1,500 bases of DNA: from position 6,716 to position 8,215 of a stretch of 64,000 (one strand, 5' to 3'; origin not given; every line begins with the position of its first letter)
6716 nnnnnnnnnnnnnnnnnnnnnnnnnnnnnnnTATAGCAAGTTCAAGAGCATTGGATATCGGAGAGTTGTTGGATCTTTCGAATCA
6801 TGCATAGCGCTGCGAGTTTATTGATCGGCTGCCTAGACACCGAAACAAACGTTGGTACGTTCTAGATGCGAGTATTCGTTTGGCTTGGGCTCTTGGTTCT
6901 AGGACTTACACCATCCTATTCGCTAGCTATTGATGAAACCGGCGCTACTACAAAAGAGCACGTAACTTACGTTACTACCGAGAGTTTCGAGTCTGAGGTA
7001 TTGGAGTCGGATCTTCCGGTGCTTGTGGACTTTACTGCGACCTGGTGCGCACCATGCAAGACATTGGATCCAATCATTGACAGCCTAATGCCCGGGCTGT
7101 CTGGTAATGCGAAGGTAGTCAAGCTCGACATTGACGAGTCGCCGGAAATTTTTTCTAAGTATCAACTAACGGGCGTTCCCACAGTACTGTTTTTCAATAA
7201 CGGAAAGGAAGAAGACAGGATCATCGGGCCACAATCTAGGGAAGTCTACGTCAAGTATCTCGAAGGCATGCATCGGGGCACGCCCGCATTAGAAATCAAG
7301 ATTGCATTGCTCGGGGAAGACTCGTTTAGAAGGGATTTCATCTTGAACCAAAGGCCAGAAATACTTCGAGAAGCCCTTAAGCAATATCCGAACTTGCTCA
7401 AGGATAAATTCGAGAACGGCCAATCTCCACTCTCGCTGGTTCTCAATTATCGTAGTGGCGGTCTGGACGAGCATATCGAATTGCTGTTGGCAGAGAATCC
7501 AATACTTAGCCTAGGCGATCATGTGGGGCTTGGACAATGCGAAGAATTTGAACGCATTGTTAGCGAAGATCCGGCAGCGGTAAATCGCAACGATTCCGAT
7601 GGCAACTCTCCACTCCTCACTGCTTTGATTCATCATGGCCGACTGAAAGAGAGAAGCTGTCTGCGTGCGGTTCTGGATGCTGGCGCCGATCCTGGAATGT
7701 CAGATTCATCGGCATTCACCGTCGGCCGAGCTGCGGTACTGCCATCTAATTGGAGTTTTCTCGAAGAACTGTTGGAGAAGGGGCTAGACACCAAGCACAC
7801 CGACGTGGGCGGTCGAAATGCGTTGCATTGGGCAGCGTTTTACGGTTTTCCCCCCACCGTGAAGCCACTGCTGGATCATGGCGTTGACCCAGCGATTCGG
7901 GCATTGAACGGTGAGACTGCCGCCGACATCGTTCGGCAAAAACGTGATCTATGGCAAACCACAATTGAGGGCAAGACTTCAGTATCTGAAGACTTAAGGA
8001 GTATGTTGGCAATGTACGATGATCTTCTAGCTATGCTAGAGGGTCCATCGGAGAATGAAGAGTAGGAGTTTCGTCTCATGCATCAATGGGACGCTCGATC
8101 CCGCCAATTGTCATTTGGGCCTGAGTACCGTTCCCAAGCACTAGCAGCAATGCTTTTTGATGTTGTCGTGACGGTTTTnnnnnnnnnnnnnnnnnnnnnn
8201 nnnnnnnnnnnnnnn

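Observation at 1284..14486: Array of ~600-aa secreted 'double beta-module + acidic linker + TlpA-thioredoxin' paralogues, interleaved with secreted Trx-ankyrin fusions and an FGE-fold protein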

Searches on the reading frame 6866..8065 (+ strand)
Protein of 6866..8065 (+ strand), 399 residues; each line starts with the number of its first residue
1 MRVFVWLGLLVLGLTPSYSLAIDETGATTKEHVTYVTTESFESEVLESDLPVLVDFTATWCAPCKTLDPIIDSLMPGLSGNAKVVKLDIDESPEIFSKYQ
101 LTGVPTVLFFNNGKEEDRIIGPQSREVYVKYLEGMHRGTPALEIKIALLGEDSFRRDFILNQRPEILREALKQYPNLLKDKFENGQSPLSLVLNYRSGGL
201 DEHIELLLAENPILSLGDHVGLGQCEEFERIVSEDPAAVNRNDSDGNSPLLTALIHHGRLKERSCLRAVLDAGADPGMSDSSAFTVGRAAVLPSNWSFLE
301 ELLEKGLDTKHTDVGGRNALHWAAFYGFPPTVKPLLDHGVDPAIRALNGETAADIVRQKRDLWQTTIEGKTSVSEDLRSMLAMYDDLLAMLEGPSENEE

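Call 3: search_protein_families(library=pfam, proteins=[window:6866-8065:+], max_evalue=0.01)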
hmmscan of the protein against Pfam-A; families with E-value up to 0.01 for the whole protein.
window:6866-8065:+ (399 aa): 10 families
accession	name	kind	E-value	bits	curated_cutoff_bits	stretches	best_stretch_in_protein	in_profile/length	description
PF00085.26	Thioredoxin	-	2.2e-25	89.1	23.5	1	33-132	2-101/103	Thioredoxin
PF12796.13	Ank_2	-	1.2e-09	39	27.3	1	265-344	12-88/90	Ankyrin repeats (3 copies)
PF00023.36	Ank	-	1.9e-08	34.5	21.1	1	316-345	2-31/33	Ankyrin repeat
PF13098.12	Thioredoxin_2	-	5.3e-07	30.4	27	1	50-132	6-104/104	Thioredoxin-like domain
PF13899.12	Thioredoxin_7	-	1.2e-06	29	27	1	46-111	14-82/83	Thioredoxin-like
PF13606.12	Ank_3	-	4e-06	27.1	22.3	1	316-343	2-29/30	Ankyrin repeat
PF13637.12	Ank_4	-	4.2e-06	27.4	22.7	0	299-332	13-46/50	Ankyrin repeats (many copies)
PF13857.12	Ank_5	-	7.3e-05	23.5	27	0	302-355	1-55/56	Ankyrin repeats (many copies)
PF04756.19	OST3_OST6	-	0.00051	20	27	1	36-116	16-108/294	OST3 / OST6 family, transporter family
PF13905.12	Thioredoxin_8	-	0.0053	17.5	27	0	51-99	3-53/94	Thioredoxin-like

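Call 6: search_protein_families(library=ncbifam, proteins=[window:6866-8065:+], max_evalue=0.01)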
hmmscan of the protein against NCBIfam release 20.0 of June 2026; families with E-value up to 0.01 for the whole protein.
window:6866-8065:+ (399 aa): 17 families
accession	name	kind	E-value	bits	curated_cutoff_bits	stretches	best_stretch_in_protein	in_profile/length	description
TIGR01068.1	thioredoxin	equivalog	3.8e-26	91.2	96.8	1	37-128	2-93/101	thioredoxin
NF006898.0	PRK09381.1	equivalog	6.7e-21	74.7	138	1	32-127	4-99/109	thioredoxin TrxA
NF008229.0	PRK10996.1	equivalog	7.3e-18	64.7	125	1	37-132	41-135/141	thioredoxin TrxC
TIGR01126.1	pdi_dom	equivalog_domain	7.9e-15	55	107.2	1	37-132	2-101/105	protein disulfide-isomerase domain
NF047697.1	ThioredTrxAClost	equivalog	3.5e-14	52.8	140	1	36-121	4-89/105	thioredoxin TrxA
TIGR01130.1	ER_PDI_fam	subfamily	5.9e-14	52.5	344.25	1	31-134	1-106/476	protein disulfide-isomerase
NF045694.1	seleno_TsoB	exception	4.2e-10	38.3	805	1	43-116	468-550/572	rhodanese/DsbD fusion-like selenoprotein TsoB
NF001419.0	PRK00293.1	subfamily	5.9e-07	28.4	330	1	37-133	462-570/574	protein-disulfide reductase DsbD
NF043027.1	T4SS_AnkQ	equivalog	3.3e-06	26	700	1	299-376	347-424/496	Dot/Icm T4SS effector AnkQ/LegA10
NF043023.1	T4SS_AnkH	equivalog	1.4e-05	24.1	600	1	266-359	15-110/467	Dot/Icm T4SS effector AnkH/LegA3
NF002854.0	PRK03147.1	subfamily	4.3e-05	23.5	170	0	51-92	64-106/176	thiol-disulfide oxidoreductase ResA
NF041202.1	StoA_CxxC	exception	0.00053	19.9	210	0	89-126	117-155/163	endospore biogenesis thiol-disulfide oxidoreductase StoA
NF047696.1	ThlDiSintTplARhiz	equivalog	0.00059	19.7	230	1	52-92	100-141/219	thiol:disulfide interchange protein TlpA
TIGR00385.1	dsbE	subfamily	0.0024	17.5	123.15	1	37-75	51-89/173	DsbE family thiol:disulfide interchange protein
NF041931.2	MzaA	equivalog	0.0036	16.2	800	0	307-358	26-77/726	MZA anti-phage system associated sigma-70 family RNA polymerase sigma factor MzaA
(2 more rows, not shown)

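Call 43: find_homologous_proteins(query=window:6866-8065:+, max_evalue=0.001)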
Query window:6866-8065:+ (399 aa): 285 proteins with E <= 0.001 among 8000 candidates; the best 120 are listed.
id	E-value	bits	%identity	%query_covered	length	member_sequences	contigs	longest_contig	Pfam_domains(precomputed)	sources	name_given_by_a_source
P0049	3.5e-254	861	95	100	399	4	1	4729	PF13606.13,PF13857.13,PF00085.27,PF13899.13,PF13098.14,PF12796.14,PF00023.37,PF13637.13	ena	-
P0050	1.6e-226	770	85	100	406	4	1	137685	PF13606.13,PF13857.13,PF00085.27,PF13899.13,PF13098.14,PF12796.14,PF00023.37,PF13637.13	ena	-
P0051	1.0e-224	764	85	100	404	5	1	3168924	PF13606.13,PF00085.27,PF13899.13,PF13098.14,PF12796.14,PF00023.37,PF13637.13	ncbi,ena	-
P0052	4.1e-190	650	74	100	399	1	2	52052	PF13606.13,PF13857.13,PF00085.27,PF13899.13,PF13098.14,PF12796.14,PF00023.37,PF13637.13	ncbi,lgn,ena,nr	ncbi:MAG: thioredoxin domain-containing protein [Gammaproteobacteria bacterium]|nr:thioredoxin domai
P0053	3.8e-186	637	75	93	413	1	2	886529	PF13606.13,PF13857.13,PF00085.27,PF13899.13,PF12796.14,PF00023.37,PF13637.13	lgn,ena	-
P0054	1.4e-182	625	74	90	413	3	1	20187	PF13606.13,PF13857.13,PF00085.27,PF12796.14,PF00023.37,PF13637.13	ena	-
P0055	4.3e-176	604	73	90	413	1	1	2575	PF13606.13,PF13857.13,PF00085.27,PF12796.14,PF00023.37,PF13637.13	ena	-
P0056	1.2e-175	602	82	82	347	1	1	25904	PF00085.27,PF13098.14,PF12796.14,PF13637.13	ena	-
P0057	2.9e-161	555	67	92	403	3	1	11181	PF13857.13,PF00085.27,PF13098.14,PF12796.14,PF00023.37,PF13637.13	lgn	-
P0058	1.1e-160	553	64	98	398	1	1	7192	PF13606.13,PF13857.13,PF00085.27,PF13899.13,PF12796.14,PF00023.37,PF13637.13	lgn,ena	-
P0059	1.0e-157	543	63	100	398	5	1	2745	PF13606.13,PF13857.13,PF00085.27,PF13098.14,PF12796.14,PF00023.37,PF13637.13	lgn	-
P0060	3.1e-157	542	64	98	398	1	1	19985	PF13606.13,PF13857.13,PF00085.27,PF13899.13,PF13098.14,PF12796.14,PF00023.37,PF13637.13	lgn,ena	-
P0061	1.3e-156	540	68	88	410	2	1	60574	PF13606.13,PF13857.13,PF00085.27,PF12796.14,PF00023.37,PF13637.13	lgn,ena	-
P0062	2.4e-156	539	64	92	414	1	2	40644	PF13606.13,PF13857.13,PF00085.27,PF13899.13,PF13098.14,PF12796.14,PF00023.37,PF13637.13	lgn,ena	-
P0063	3.3e-156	538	64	96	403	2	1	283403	PF13606.13,PF13857.13,PF00085.27,PF13098.14,PF12796.14,PF00023.37,PF13637.13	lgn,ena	-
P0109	3.2e-102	361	48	90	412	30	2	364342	PF13857.13,PF00085.27,PF13899.13,PF13098.14,PF12796.14,PF00023.37,PF13637.13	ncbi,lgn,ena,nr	ncbi:MAG: hypothetical protein F4222_08135 [Gammaproteobacteria bacterium]|nr:hypothetical protein [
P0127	1.7e-100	355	44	98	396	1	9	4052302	PF13857.13,PF00085.27,PF13098.14,PF12796.14,PF00023.37,PF13637.13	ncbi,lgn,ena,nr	ncbi:MAG: hypothetical protein F4060_00820 [Holophagales bacterium]|nr:thioredoxin domain-containing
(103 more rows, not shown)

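Call 44: find_encoding_contigs(protein=P0127, flank=8000, max_places=2)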
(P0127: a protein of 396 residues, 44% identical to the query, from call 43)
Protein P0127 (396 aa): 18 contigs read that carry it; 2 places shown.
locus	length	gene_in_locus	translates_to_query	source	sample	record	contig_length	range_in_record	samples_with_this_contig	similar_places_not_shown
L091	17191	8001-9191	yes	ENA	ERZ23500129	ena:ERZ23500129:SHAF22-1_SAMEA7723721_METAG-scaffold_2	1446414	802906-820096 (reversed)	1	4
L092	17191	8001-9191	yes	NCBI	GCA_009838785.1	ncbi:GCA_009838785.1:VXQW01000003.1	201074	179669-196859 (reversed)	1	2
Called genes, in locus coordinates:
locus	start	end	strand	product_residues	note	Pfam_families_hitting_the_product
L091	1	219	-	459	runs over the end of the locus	-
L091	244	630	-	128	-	-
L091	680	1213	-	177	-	PF05995:CDO_I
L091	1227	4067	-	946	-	PF13620:CarboxypepD_reg, PF13715:CarbopepD_reg_2 (weak), PF17210:SdrD_B (faint), PF07715:Plug, PF25183:OMP_b-brl_4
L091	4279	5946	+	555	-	PF00486:Trans_reg_C, PF13428:TPR_14 (faint), PF13432:TPR_16 (faint), PF07719:TPR_2 (faint), PF13181:TPR_8 (faint), PF13424:TPR_12 (faint), PF00515:TPR_1 (weak), PF14559:TPR_19 (weak), +3 more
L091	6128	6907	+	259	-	PF00106:adh_short, PF23441:SDR, PF08659:KR, PF13561:adh_short_C2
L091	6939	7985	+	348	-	PF00389:2-Hacid_dh, PF03807:F420_oxidored (faint), PF02826:2-Hacid_dh_C, PF00670:AdoHcyase_NAD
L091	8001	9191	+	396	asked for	PF00085:Thioredoxin, PF13098:Thioredoxin_2 (weak), PF00023:Ank (faint), PF13637:Ank_4 (faint), PF12796:Ank_2 (weak), PF13857:Ank_5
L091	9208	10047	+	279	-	PF04199:Cyclase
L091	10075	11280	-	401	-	PF13173:AAA_14, PF13401:AAA_22 (faint), PF13635:DUF4143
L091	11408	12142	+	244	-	PF01738:DLH (weak), PF12146:Hydrolase_4, PF00561:Abhydrolase_1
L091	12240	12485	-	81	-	PF13378:MR_MLE_C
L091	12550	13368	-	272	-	PF02746:MR_MLE_N, PF13378:MR_MLE_C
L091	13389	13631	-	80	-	PF06769:YoeB_toxin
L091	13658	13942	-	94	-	PF02604:PhdYeFM_antitox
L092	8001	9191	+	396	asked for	PF00085:Thioredoxin, PF13098:Thioredoxin_2 (weak), PF00023:Ank (faint), PF13637:Ank_4 (faint), PF12796:Ank_2 (weak), PF13857:Ank_5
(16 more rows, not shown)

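Call 45: find_encoding_contigs(protein=P0051, flank=10000, max_places=2)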
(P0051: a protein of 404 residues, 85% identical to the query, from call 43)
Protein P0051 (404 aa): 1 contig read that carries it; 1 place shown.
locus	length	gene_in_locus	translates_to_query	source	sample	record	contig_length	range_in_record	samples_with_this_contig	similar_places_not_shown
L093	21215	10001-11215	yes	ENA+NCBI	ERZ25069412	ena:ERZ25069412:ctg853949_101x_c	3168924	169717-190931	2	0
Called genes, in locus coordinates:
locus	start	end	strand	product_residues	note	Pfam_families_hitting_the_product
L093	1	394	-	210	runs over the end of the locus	-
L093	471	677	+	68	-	-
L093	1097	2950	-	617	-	-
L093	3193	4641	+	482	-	PF05787:PhoX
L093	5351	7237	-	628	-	-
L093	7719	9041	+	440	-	PF00578:AhpC-TSA, PF08534:Redoxin, PF00085:Thioredoxin, PF13905:Thioredoxin_8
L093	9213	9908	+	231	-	PF01209:Ubie_methyltran, PF13489:Methyltransf_23 (weak), PF13847:Methyltransf_31, PF08241:Methyltransf_11, PF08242:Methyltransf_12, PF13649:Methyltransf_25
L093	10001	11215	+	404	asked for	PF00085:Thioredoxin, PF13098:Thioredoxin_2 (faint), PF13899:Thioredoxin_7 (weak), PF13606:Ank_3 (faint), PF00023:Ank (faint), PF13637:Ank_4 (faint), PF12796:Ank_2 (weak)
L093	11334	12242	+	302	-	PF03781:FGE-sulfatase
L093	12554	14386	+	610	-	PF00085:Thioredoxin (weak), PF00578:AhpC-TSA, PF08534:Redoxin, PF13905:Thioredoxin_8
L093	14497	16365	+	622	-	PF00085:Thioredoxin, PF00578:AhpC-TSA, PF08534:Redoxin, PF13905:Thioredoxin_8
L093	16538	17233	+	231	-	PF13499:EF-hand_7 (faint), PF23564:EF-hand_FSTL1 (faint), PF13833:EF-hand_8 (faint), PF00036:EF-hand_1 (faint), PF13202:EF-hand_5 (faint), PF13405:EF-hand_6 (faint)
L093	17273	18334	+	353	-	PF14595:Thioredoxin_9 (weak), PF00085:Thioredoxin, PF13098:Thioredoxin_2 (weak)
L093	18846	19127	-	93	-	PF13560:HTH_31 (weak)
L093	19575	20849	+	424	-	PF02771:Acyl-CoA_dh_N, PF02770:Acyl-CoA_dh_M, PF00441:Acyl-CoA_dh_1, PF08028:Acyl-CoA_dh_2 (faint)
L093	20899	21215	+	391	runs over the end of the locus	PF00144:Beta-lactamase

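Call 46: find_encoding_contigs(protein=P0109, flank=8000, max_places=2)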
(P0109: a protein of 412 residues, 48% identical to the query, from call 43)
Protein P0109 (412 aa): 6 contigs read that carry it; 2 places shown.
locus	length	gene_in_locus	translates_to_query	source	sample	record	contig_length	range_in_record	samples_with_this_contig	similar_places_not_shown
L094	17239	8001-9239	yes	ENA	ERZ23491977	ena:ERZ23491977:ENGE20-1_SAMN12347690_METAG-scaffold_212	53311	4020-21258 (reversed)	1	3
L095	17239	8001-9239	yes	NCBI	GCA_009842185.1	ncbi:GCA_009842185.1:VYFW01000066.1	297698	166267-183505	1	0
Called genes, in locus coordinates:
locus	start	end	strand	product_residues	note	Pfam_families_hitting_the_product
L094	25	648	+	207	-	PF06181:Urate_ox_N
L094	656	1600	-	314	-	PF01145:Band_7, PF16200:Band_7_C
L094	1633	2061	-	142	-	PF01957:NfeD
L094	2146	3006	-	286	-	PF02749:QRPTase_N, PF01729:QRPTase_C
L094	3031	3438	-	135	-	PF13622:4HBT_3, PF03061:4HBT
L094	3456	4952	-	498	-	PF20695:UbiD_N, PF01977:UbiD, PF20696:UbiD_C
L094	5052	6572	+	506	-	PF00501:AMP-binding, PF13193:AMP-binding_C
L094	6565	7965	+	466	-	PF05977:MFS_3, PF07690:MFS_1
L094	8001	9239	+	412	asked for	PF00023:Ank (faint), PF00085:Thioredoxin, PF13098:Thioredoxin_2 (weak), PF13899:Thioredoxin_7 (weak), PF13637:Ank_4 (faint), PF12796:Ank_2 (weak), PF13857:Ank_5 (weak)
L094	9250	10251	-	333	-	PF03060:NMO, PF01070:FMN_dh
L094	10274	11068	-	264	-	PF00106:adh_short, PF01370:Epimerase (faint), PF08659:KR, PF13561:adh_short_C2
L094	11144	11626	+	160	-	-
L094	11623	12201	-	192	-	PF02441:Flavoprotein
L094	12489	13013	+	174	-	PF12019:GspH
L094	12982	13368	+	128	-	PF07963:N_methyl (weak)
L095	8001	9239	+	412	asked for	PF00023:Ank (faint), PF00085:Thioredoxin, PF13098:Thioredoxin_2 (weak), PF13899:Thioredoxin_7 (weak), PF13637:Ank_4 (faint), PF12796:Ank_2 (weak), PF13857:Ank_5 (weak)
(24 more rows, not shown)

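Call 78: search_protein_families(library=pfam, proteins=[L093:16538-17233:+], max_evalue=0.001)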
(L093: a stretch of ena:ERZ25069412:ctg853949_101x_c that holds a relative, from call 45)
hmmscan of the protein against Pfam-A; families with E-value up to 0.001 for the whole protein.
L093:16538-17233:+ (231 aa): 5 families
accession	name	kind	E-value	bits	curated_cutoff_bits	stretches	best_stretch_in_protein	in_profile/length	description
PF00036.39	EF-hand_1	-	2.9e-10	39.4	25.4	1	164-186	2-24/29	EF hand domain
PF13405.12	EF-hand_6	-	1.9e-09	36.9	25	0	165-185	3-23/30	EF-hand domain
PF13202.12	EF-hand_5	-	2.1e-08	33.7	25.9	0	167-185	4-22/25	EF hand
PF13499.12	EF-hand_7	-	5.9e-08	33.4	30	0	164-186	42-64/67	EF-hand domain pair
PF13833.12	EF-hand_8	-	5.1e-06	26.6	28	0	167-184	30-47/54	EF-hand domain pair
